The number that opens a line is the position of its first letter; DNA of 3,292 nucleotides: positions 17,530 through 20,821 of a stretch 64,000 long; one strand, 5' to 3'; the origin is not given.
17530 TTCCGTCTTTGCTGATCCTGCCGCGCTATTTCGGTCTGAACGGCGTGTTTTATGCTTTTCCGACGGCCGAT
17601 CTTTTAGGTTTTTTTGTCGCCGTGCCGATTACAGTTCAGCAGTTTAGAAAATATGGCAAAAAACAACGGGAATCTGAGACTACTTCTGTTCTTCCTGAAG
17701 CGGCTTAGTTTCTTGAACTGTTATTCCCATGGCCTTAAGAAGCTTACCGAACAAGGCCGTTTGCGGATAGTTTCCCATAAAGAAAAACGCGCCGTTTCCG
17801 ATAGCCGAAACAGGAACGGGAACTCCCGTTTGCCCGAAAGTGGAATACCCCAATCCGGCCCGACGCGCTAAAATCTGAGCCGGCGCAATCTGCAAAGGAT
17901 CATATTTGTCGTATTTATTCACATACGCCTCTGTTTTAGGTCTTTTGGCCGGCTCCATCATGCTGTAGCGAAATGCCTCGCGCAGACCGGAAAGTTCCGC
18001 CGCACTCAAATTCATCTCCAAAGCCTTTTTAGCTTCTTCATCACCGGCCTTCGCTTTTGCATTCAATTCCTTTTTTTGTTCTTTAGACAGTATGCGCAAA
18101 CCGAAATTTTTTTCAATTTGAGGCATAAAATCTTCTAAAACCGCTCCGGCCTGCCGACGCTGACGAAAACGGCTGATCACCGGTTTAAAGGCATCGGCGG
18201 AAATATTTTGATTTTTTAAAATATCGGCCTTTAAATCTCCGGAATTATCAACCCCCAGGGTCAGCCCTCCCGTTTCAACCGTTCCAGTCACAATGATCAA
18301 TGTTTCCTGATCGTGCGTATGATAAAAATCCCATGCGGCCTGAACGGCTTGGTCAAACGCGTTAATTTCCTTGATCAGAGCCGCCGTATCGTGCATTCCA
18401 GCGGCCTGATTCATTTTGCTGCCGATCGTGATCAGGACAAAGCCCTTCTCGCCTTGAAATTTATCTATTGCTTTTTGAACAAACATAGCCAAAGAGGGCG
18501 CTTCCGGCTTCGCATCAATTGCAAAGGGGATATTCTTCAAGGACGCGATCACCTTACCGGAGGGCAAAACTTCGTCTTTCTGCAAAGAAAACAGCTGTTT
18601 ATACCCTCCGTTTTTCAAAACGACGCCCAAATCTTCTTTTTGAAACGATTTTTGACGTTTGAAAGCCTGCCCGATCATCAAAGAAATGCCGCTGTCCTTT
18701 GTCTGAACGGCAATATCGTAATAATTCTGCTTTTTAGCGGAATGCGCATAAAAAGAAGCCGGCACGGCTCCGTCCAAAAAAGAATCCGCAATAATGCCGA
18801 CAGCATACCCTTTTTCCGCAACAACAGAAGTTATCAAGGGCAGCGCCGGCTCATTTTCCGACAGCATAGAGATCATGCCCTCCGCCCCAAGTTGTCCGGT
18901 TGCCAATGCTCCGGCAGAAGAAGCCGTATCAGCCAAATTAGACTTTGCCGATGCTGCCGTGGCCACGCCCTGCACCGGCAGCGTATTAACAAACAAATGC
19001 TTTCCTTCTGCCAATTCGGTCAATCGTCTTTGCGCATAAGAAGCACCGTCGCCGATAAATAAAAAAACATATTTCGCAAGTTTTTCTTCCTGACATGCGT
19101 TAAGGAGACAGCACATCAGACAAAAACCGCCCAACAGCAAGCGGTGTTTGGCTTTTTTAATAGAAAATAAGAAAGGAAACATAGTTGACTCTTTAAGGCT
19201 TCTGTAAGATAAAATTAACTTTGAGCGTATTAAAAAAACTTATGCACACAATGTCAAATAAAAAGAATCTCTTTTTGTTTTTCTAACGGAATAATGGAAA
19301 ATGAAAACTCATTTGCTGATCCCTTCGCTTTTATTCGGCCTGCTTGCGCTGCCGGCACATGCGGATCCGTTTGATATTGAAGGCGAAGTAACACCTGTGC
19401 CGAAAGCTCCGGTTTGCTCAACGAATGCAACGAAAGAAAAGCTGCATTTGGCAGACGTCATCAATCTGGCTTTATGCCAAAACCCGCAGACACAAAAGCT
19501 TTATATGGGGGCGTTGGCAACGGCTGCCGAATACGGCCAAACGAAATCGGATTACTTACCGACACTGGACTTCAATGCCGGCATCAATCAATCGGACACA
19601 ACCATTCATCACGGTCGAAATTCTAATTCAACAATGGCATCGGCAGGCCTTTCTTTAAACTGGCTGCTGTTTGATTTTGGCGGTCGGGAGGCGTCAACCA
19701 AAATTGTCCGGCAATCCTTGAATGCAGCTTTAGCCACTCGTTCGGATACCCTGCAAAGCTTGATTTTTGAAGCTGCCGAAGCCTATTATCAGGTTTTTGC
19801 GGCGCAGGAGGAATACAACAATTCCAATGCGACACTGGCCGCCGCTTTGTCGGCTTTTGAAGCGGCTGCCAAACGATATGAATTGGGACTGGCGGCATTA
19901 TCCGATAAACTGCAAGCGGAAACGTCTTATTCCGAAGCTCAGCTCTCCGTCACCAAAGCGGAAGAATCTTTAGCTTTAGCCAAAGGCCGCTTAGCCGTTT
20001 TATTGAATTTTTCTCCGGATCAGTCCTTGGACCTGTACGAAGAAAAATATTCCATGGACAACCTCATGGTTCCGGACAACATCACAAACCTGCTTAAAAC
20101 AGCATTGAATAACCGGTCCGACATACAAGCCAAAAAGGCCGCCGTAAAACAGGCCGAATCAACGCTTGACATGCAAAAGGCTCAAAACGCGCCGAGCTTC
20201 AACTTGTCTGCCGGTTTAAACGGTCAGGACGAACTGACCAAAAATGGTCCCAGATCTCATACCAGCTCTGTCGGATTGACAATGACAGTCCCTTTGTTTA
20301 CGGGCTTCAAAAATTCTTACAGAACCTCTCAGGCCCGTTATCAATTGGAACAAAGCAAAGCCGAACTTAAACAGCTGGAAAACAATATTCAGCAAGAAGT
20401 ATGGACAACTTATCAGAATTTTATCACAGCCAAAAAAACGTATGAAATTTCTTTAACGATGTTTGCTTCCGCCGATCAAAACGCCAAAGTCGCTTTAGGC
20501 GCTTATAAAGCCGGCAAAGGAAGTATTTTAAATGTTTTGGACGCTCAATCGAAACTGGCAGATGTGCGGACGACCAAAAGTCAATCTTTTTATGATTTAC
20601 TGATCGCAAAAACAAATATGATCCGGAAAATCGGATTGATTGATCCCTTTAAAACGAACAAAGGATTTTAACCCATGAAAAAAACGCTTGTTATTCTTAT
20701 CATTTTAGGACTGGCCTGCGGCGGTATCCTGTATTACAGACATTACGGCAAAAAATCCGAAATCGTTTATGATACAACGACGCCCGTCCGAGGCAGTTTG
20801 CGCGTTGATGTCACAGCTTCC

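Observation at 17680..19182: Alkaline-phosphatase-fold lipoprotein stripped of its metal ligands, divergent from TolC-MacAB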

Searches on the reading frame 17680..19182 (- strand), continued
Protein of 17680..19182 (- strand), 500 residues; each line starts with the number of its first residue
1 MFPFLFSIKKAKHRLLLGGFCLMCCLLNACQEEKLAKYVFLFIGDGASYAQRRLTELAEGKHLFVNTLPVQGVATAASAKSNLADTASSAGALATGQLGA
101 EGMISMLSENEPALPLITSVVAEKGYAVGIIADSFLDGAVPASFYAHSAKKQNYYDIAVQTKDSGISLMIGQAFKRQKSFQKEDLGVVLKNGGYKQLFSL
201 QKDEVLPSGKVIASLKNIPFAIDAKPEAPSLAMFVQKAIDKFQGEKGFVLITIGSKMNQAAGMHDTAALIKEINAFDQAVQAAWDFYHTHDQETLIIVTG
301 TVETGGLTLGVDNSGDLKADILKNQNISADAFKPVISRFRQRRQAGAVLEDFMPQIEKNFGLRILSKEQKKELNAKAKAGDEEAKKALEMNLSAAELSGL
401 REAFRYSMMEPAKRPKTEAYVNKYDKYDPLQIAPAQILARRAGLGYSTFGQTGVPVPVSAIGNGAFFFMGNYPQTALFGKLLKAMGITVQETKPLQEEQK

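Call 41: fold_search(model_id=the predicted structure, library=pdb)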
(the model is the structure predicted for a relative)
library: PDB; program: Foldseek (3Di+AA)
matches with E <= 10: 923; with E <= 0.001: 232
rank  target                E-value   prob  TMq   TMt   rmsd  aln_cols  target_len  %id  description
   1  3a52_B                4.4e-29  1.00  0.70  0.87   3.5       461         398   23  Crystal structure of cold-active alkailne phosphatase from psychrophile Shewanella sp. (released 2010-04-14)
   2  3a52_A                1.3e-28  1.00  0.70  0.87   3.5       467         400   23  Crystal structure of cold-active alkailne phosphatase from psychrophile Shewanella sp. (released 2010-04-14)
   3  2x98_A                3.5e-26  1.00  0.69  0.79   4.5       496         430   19  H.SALINARUM ALKALINE PHOSPHATASE (released 2010-05-19)
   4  3wbh_A                6.2e-26  1.00  0.72  0.72   4.2       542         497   19  Structural characteristics of alkaline phosphatase from a moderately halophilic bacteria Halomonas sp.593 (released 2014-03-12)
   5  2x98_B                1.1e-25  1.00  0.67  0.78   4.9       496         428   20  H.SALINARUM ALKALINE PHOSPHATASE (released 2010-05-19)
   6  7qow_B                3.1e-25  1.00  0.70  0.69   6.8       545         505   18  Crystal structure of Vibrio alkaline phosphatase in 1.0 M NaCl (released 2022-11-02)
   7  2iuc_B                6.6e-25  1.00  0.60  0.87   5.1       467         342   19  Structure of alkaline phosphatase from the Antarctic bacterium TAB5 (released 2006-11-28)
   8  2w5x_A                8.7e-25  1.00  0.59  0.84   5.8       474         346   19  Structure of TAB5 alkaline phosphatase mutant His 135 Glu with Mg bound in the M3 site. (released 2009-11-24)
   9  2w5v_A                1.2e-24  1.00  0.59  0.84   5.8       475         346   19  Structure of TAB5 alkaline phosphatase mutant His 135 Asp with Mg bound in the M3 site. (released 2009-11-24)
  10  3e2d_A                1.6e-24  1.00  0.70  0.69   5.6       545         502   18  The 1.4 A crystal structure of the large and cold-active Vibrio sp. alkaline phosphatase (released 2009-06-16)
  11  7qp8_A                2.5e-24  1.00  0.71  0.70   5.0       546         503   18  Crystal structure of Vibrio alkaline phosphatase with bound HEPES (released 2022-11-02)
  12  7kwd_A                3.3e-24  1.00  0.71  0.75   3.8       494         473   20  Crystal structure of Thermus thermophilus alkaline phosphatase (released 2021-04-14)
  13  6qsq                  3.5e-24  1.00  0.70  0.70   5.4       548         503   19  X-ray crystal structure of the R336L Vibrio alkaline phosphatase variant. (released 2020-01-29)
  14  2iuc_A                1.2e-23  1.00  0.61  0.89   5.5       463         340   19  Structure of alkaline phosphatase from the Antarctic bacterium TAB5 (released 2006-11-28)
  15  1khj_A                5.8e-21  1.00  0.59  0.67   7.4       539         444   17  E. COLI ALKALINE PHOSPHATASE MUTANT (D153HD330N) MIMIC OF THE TRANSITION STATES WITH ALUMINIUM FLUORIDE (released 2002-03-13)
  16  1alh_A                7.3e-21  1.00  0.59  0.66   7.1       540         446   17  KINETICS AND CRYSTAL STRUCTURE OF A MUTANT E. COLI ALKALINE PHOSPHATASE (ASP-369-->ASN): A MECHANISM INVOLVING ONE ZIN (released 1995-02-27)
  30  2g9y_A                1.1e-19  1.00  0.59  0.66   6.7       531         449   18  Structure of S102T E. coli alkaline phosphatase in presence of phosphate at 2.00 A resolution (released 2006-10-10)
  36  3bdg_A                1.5e-19  1.00  0.58  0.66   7.0       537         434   18  Crystal structure of wild-type/T155V mixed dimer of E. coli alkaline phosphatase (released 2008-11-25)
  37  1aja_B                1.6e-19  1.00  0.56  0.65   6.7       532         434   17  THREE-DIMENSIONAL STRUCTURE OF THE D153G MUTANT OF E. COLI ALKALINE PHOSPHATASE: A MUTANT WITH WEAKER MAGNESIUM BINDIN (released 1995-11-14)
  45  3dyc_A                3.4e-19  1.00  0.60  0.67   6.8       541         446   17  Structure of E322Y Alkaline Phosphatase in Complex with Inorganic Phosphate (released 2008-10-21)
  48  1hqa_A                4.1e-19  1.00  0.59  0.66   7.3       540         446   17  ALKALINE PHOSPHATASE (H412Q) (released 1996-03-08)
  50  1hjk_A                5.7e-19  1.00  0.59  0.66   6.8       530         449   17  ALKALINE PHOSPHATASE MUTANT H331Q (released 1997-10-15)
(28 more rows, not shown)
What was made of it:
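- Closest known: Structurally characterised bacterial APs: Shewanella cold-active AP. Same: Fold: Foldseek E 4e-29 to 1e-19, TM (target-normalised) up to 0.87-0.89 (call 41).
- Closest known: Structurally characterised bacterial APs: Shewanella cold-active AP. Different: The PDB also holds E. coli single-site mutants at the same positions (S102T 2g9y, D153G 1aja, T155V 3bdg, E322Y 3dyc, H331Q 1hjk, D369N 1alh, H412Q 1hqa; titles in call 41).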

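Call 49: find_encoding_contigs(protein=P0014, flank=10000, max_places=1)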
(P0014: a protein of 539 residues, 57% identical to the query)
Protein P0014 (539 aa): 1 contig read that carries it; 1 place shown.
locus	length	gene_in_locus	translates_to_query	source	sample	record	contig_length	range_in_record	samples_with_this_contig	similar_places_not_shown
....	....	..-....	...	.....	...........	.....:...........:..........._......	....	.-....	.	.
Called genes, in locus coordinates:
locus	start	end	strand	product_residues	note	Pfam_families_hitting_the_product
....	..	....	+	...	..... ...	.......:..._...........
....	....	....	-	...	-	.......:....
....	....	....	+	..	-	?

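Call 53: search_protein_representatives(alignment_id=A4)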
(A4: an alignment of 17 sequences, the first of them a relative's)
Query: 17 sequences, 499 profile positions. Proteins with E-value up to 0.001 (for the whole library): 7724; up to 1e-10: 4836; up to 1e-30: 1059. The best 150 are listed.
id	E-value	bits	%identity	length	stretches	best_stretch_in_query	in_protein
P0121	9.7e-189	644.6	-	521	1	9-490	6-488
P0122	4.5e-110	385.1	-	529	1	27-490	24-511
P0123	9.2e-98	344.5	-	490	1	21-486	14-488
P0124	4.4e-97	342.2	-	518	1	8-487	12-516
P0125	8.9e-97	341.2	-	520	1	21-489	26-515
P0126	2.1e-96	340.0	-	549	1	30-487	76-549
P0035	3.0e-94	332.9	-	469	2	33-362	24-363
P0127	2.3e-93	329.9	-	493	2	27-347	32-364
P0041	1.6e-92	327.1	-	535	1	34-489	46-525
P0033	4.0e-90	319.3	-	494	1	13-486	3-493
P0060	2.0e-89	316.9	-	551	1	28-490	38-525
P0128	3.4e-88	312.9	-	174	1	106-273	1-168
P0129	2.4e-87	310.1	-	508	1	29-488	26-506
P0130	2.1e-86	307.0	-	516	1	34-487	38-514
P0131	5.8e-86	305.5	-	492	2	25-378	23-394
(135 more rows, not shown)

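Call 59: find_encoding_contigs(protein=P0121, flank=6000, max_places=3)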
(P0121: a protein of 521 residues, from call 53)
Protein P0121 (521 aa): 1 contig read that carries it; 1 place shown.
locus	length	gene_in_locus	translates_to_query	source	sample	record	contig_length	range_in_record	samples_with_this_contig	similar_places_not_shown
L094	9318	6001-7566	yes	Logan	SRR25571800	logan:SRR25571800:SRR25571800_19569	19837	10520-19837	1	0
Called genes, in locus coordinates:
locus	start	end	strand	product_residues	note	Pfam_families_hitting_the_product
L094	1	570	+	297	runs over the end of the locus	PF00126:HTH_1, PF03466:LysR_substrate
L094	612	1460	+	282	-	-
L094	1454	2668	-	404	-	PF12704:MacB_PCD, PF02687:FtsX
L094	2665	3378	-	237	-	PF00005:ABC_tran, PF13304:AAA_21 (faint)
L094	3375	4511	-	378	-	PF25917:BSH_RND, PF25919:BSH_CusB (weak), PF25973:BSH_CzcB, PF25876:HH_MFP_RND, PF25954:Beta-barrel_RND_2, PF25990:Beta-barrel_YknX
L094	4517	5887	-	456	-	PF02321:OEP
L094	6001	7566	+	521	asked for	PF00245:Alk_phosphatase, PF01676:Metalloenzyme (weak)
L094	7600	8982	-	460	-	PF01554:MatE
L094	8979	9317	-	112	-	?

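Call 65: find_related_loci(query=A4, collection=metagenome_contigs, flank=8000)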
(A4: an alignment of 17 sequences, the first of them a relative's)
Query A4 (500 aa) in metagenome_contigs; peptide patterns used: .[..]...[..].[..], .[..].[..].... (x = any residue, [..] = any of these).
168 stretches matched a pattern; 9 encode a relative of the query (tblastn E <= 1e-3); 8 distinct loci.
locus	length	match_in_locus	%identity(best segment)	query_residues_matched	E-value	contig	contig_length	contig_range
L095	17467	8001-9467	73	1-489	0e+0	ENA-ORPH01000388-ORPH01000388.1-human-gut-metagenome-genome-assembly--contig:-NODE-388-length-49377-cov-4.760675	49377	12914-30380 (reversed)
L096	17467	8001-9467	73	1-489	0e+0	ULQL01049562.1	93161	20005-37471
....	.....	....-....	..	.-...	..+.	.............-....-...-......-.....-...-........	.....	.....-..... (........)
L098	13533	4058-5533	53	1-496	5e-157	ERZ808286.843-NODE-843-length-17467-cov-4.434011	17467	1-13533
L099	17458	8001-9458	54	1-497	4e-155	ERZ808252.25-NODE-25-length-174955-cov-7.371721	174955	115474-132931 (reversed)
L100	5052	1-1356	55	43-496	7e-157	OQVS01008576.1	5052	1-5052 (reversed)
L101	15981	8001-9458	54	1-497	3e-153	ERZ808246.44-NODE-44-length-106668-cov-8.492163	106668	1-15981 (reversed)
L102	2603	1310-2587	55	23-449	5e-154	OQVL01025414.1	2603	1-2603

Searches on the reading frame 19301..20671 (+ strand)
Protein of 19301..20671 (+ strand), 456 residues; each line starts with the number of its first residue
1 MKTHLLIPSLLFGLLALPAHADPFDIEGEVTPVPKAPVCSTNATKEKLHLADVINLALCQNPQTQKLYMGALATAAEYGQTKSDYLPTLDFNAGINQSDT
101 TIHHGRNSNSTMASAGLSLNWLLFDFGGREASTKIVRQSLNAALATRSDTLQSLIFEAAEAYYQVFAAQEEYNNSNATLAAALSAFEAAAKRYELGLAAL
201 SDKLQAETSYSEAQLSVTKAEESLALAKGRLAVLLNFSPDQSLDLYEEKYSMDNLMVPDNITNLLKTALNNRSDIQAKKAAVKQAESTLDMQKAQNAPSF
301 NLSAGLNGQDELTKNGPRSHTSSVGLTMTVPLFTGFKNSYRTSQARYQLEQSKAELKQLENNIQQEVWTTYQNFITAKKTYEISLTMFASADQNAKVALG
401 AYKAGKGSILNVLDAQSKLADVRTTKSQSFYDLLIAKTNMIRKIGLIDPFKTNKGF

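Call 3: search_protein_families(library=pfam, proteins=[window:19301-20671:+], max_evalue=0.01)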
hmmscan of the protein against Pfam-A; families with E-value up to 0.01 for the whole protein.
window:19301-20671:+ (456 aa): 1 family
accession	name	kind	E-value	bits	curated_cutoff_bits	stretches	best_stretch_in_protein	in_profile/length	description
PF02321.23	OEP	-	1.3e-62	211.4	22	2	263-441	3-183/187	Outer membrane efflux protein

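Call 4: search_protein_families(library=ncbifam, proteins=[window:19301-20671:+], max_evalue=0.01)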
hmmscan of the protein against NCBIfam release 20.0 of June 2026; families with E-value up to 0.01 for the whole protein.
window:19301-20671:+ (456 aa): 10 families
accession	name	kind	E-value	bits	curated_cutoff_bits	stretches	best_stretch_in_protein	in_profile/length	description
TIGR01844.1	type_I_sec_TolC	subfamily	4e-55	187.5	225.15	1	47-449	2-402/414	TolC family outer membrane protein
NF007002.0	PRK09465.1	equivalog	3.1e-32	111.7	495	1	49-445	25-424/460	outer membrane channel protein TolC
TIGR01845.1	outer_NodT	subfamily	7.6e-31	107.4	210.05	1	50-428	59-441/460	efflux transporter outer membrane subunit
NF033142.1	efflux_OM_AdeC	exception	1.3e-14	53.7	975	1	49-417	63-431/465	multidrug efflux RND transporter AdeABC outer membrane channel subunit AdeC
NF033143.1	efflux_OM_AdeK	equivalog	1.2e-13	50.6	900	1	50-417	64-431/480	multidrug efflux RND transporter AdeIJK outer membrane channel subunit AdeK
NF052390.1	efflux_OMP_AbuO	equivalog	3e-10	39.4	700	1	133-436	119-422/447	multidrug efflux outer membrane protein AbuO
NF045679.1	DiMtlExpIhpA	equivalog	7.2e-09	34.8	650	1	99-431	77-399/424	divalent metal ion exporter subunit IhpA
NF047721.1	ToxDrgExpTdeA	equivalog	4e-07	29.3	550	2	230-433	237-438/455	toxin/drug exporter TdeA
NF007347.1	PRK09837.1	subfamily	7.1e-05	21.9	598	1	52-436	66-443/461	Cu(I)/Ag(I) efflux RND transporter outer membrane protein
NF008524.1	PRK11459.1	equivalog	0.0028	16.5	650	1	112-334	142-362/478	multidrug resistance outer membrane protein MdtQ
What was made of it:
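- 19301..23759 (+): Neighbouring operon: OEP/TolC-family (19301-20671), membrane-fusion protein (20675-21832), ABC ATPase (21829-22548), MacB_PCD+FtsX permease (22545-23759). Context, not shown to be functionally tied. Pfam and NCBIfam (calls 3, 4).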
